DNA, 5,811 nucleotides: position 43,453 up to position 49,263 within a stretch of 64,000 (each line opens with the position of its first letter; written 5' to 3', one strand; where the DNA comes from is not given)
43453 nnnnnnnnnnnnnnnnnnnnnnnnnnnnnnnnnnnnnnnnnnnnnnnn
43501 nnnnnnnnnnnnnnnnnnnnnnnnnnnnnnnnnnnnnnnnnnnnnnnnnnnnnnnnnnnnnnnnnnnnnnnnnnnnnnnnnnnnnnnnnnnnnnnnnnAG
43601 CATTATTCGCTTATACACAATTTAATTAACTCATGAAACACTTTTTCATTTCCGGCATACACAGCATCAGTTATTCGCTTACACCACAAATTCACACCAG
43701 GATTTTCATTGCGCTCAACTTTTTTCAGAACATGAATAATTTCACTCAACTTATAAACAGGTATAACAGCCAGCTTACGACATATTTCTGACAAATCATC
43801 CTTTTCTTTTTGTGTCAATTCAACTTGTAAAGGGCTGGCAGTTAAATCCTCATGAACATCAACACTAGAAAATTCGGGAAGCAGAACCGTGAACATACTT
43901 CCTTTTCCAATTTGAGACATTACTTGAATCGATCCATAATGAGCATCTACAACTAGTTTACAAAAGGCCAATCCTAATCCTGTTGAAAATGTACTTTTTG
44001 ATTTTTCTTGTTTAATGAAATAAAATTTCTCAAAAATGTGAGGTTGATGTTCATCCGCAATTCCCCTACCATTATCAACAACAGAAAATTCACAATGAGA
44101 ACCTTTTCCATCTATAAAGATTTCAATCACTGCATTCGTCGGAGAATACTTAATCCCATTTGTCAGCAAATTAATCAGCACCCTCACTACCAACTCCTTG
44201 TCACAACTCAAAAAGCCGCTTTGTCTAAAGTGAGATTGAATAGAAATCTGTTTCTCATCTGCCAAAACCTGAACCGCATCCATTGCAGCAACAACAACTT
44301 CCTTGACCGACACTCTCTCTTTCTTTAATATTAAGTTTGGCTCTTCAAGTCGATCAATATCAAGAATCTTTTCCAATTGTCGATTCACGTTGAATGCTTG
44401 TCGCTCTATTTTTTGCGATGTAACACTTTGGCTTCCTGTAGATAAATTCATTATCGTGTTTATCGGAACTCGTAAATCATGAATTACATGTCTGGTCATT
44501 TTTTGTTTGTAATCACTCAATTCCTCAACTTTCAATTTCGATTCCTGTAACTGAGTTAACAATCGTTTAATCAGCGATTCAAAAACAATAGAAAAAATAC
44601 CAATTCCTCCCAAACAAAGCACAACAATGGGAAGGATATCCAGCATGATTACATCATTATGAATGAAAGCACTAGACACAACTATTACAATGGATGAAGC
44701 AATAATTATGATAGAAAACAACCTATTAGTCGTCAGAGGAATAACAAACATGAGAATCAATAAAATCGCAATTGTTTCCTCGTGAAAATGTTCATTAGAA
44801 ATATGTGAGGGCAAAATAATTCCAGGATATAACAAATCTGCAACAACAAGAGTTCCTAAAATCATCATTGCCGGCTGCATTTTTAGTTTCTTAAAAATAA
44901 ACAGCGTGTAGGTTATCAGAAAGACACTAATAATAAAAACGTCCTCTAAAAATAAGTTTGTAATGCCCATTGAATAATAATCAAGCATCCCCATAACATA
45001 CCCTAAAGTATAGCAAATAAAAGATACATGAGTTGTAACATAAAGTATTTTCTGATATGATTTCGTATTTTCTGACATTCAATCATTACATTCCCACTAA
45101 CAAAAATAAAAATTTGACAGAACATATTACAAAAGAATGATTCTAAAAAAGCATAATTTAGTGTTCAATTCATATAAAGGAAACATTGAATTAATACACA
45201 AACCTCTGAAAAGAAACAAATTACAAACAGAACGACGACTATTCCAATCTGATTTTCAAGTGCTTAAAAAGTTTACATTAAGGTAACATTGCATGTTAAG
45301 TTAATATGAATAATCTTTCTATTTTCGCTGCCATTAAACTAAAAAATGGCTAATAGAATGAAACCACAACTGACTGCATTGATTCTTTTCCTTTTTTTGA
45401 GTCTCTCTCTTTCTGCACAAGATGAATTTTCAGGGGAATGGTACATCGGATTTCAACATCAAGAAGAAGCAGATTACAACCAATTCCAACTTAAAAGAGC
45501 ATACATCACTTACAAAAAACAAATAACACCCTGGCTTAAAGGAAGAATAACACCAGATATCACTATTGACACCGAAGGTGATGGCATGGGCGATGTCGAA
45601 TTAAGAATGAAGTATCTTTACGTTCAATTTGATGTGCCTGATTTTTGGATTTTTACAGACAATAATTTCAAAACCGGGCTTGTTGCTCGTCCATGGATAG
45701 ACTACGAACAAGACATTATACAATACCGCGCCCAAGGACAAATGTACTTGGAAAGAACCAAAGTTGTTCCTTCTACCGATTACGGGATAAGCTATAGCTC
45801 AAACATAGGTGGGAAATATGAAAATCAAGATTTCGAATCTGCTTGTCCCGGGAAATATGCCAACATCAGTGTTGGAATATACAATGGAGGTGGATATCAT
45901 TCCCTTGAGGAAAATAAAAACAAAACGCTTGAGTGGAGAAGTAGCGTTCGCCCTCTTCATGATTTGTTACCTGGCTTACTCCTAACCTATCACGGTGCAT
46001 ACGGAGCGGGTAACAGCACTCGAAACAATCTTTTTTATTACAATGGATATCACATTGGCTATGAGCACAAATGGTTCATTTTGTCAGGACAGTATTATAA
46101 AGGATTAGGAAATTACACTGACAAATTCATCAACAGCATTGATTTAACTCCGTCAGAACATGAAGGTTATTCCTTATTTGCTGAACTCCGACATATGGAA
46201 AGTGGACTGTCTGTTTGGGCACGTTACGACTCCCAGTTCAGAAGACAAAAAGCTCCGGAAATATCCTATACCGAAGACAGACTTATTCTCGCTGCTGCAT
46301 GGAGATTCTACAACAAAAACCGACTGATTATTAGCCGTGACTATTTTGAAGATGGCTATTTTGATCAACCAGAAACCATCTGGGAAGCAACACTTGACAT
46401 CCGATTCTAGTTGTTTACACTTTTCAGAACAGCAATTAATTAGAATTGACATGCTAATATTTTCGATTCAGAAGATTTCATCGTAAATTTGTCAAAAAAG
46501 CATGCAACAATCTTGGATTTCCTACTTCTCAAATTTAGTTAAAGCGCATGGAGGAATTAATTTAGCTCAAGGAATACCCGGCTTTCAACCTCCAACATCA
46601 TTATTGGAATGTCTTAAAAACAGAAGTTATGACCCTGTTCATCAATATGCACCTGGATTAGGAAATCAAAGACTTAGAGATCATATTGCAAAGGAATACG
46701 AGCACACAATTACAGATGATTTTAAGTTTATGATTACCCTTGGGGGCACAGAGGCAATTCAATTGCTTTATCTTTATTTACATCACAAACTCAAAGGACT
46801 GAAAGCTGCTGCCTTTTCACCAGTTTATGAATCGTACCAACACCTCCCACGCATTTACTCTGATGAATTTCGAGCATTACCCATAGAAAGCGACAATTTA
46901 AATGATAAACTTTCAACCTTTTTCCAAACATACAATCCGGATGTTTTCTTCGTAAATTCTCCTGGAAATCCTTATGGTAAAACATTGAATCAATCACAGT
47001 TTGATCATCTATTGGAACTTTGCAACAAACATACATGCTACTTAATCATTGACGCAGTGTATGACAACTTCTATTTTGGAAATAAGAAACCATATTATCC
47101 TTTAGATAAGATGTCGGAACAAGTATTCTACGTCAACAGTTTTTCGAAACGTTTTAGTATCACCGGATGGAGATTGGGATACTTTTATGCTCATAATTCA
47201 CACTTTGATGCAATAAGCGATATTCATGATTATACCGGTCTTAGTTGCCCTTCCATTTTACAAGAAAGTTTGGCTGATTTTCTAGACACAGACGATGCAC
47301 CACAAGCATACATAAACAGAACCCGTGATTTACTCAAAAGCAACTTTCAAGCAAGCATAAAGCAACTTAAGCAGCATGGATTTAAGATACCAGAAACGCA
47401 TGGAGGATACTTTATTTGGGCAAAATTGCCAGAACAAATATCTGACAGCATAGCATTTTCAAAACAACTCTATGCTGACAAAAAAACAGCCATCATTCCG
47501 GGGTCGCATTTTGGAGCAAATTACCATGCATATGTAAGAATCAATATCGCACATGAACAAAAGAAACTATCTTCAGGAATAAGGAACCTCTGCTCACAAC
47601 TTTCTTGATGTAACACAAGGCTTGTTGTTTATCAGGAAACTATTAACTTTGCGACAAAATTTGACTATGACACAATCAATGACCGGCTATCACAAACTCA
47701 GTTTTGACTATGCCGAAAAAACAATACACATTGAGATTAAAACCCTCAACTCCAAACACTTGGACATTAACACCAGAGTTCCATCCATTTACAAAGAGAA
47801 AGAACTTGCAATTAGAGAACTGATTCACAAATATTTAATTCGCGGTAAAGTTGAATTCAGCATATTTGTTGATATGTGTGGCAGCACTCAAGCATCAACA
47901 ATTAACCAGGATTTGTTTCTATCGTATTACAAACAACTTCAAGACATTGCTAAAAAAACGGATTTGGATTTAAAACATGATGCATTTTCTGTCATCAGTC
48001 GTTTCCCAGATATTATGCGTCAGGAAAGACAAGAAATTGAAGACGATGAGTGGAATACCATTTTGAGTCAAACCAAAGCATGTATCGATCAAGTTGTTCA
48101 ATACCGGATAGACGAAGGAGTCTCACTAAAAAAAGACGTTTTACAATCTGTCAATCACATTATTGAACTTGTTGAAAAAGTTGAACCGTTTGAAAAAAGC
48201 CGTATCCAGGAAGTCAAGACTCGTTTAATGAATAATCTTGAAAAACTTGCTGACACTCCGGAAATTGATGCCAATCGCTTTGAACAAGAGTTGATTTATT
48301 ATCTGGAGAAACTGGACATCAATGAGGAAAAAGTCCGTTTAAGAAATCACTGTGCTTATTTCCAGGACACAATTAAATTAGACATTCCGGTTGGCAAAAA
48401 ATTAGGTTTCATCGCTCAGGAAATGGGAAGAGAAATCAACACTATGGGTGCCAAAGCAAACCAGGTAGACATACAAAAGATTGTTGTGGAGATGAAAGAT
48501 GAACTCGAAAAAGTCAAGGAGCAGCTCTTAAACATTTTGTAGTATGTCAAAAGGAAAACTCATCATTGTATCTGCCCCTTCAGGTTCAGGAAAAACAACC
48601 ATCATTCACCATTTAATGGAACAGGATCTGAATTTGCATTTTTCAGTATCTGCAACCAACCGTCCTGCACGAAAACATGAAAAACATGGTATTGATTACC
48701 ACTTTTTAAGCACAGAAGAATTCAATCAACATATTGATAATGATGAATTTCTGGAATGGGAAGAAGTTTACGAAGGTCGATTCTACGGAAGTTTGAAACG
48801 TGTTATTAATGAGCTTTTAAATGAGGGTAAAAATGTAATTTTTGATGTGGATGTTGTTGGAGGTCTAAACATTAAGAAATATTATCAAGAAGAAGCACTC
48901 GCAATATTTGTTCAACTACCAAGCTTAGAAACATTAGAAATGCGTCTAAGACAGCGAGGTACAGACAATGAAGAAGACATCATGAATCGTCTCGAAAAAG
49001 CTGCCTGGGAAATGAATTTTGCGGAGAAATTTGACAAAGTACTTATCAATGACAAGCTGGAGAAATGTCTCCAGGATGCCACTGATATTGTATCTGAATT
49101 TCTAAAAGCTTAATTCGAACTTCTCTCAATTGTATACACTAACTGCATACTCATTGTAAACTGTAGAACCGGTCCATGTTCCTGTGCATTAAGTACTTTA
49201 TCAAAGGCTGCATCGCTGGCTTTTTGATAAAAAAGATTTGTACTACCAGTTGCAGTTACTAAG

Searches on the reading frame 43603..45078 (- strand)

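Call 10: search_protein_families(library=pfam, proteins=[window:43603-45078:-])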
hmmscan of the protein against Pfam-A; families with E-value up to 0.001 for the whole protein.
window:43603-45078:- (491 aa): 1 family
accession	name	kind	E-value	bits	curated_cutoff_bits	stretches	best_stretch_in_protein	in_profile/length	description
PF02518.31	HATPase_c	-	2.4e-24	86.3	26.4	1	293-402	2-109/111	Histidine kinase-, DNA gyrase B-, and HSP90-like ATPase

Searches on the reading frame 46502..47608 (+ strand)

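Call 10: search_protein_families(library=pfam, proteins=[window:46502-47608:+])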
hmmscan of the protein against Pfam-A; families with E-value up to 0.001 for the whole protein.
window:46502-47608:+ (368 aa): 1 family
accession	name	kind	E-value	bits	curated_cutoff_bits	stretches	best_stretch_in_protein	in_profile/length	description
PF00155.27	Aminotran_1_2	-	2.4e-44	152.4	19.7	1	19-358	4-356/361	Aminotransferase class I and II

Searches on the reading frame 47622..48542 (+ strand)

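Call 56: search_protein_families(library=pfam, max_evalue=0.00001, proteins=[window:47622-48542:+])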
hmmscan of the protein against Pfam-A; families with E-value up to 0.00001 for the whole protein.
window:47622-48542:+ (306 aa): 2 families
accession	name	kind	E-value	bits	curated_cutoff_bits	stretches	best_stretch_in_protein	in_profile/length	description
PF08340.16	YicC-like_C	-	8.5e-39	132.8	27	1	189-305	3-119/120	Endoribonuclease YicC-like, C-terminal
PF03755.18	YicC-like_N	-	1.8e-35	123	25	1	18-171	2-156/156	Endoribonuclease YicC-like, N-terminal region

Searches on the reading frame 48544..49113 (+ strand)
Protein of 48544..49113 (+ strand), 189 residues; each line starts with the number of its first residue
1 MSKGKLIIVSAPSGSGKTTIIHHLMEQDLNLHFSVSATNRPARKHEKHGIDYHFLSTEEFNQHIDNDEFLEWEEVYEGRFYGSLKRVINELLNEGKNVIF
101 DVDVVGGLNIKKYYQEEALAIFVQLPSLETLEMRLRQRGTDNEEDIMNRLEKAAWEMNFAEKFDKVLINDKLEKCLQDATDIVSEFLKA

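Call 56: search_protein_families(library=pfam, max_evalue=0.00001, proteins=[window:48544-49113:+])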
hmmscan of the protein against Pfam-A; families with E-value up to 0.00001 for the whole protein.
window:48544-49113:+ (189 aa): 1 family
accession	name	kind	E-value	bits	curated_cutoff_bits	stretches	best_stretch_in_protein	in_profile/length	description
PF00625.27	Guanylate_kin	-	1e-42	146.3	25.2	1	4-184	2-180/182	Guanylate kinase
